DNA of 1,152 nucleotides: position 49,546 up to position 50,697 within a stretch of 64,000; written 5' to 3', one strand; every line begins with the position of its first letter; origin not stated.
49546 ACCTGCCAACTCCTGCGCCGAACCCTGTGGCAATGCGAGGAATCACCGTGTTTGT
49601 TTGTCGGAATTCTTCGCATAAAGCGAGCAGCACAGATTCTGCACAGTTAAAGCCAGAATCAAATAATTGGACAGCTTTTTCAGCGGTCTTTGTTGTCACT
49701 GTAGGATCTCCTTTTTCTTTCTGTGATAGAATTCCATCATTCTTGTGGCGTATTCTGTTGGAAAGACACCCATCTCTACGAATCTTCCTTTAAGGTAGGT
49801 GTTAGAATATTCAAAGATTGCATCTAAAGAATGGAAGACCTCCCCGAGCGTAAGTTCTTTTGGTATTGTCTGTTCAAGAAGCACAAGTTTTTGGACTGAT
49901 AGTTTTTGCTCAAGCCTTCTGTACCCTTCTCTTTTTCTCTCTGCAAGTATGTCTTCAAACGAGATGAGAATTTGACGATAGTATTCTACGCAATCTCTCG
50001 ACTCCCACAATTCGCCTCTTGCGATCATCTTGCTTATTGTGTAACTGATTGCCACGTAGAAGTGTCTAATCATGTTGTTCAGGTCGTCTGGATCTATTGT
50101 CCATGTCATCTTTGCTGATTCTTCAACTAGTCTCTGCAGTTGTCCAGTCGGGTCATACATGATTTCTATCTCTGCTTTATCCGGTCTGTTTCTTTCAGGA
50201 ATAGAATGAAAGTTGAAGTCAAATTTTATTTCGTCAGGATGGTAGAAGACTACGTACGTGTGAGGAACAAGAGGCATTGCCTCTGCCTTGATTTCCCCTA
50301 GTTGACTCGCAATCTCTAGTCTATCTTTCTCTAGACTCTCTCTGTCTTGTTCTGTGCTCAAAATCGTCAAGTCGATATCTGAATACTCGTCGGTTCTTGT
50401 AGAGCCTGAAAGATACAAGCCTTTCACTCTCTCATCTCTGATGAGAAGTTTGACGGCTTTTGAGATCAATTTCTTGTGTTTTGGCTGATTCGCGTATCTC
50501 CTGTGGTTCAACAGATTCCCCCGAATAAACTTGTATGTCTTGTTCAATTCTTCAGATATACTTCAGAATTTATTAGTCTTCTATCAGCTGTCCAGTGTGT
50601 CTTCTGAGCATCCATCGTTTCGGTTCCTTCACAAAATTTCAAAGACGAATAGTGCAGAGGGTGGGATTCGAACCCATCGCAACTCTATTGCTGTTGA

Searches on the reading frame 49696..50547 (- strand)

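Call 12: search_protein_families(library=pfam, proteins=[window:49696-50547:-], max_evalue=0.001)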
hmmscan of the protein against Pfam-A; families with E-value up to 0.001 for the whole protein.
window:49696-50547:- (283 aa): 2 families
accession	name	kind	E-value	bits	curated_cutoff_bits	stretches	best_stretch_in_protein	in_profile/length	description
PF01909.29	NTP_transf_2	-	0.00014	22.6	21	1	30-110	3-89/93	Nucleotidyltransferase domain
PF18765.7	Polbeta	-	0.00071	20.1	26.9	0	32-87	4-59/93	Polymerase beta, Nucleotidyltransferase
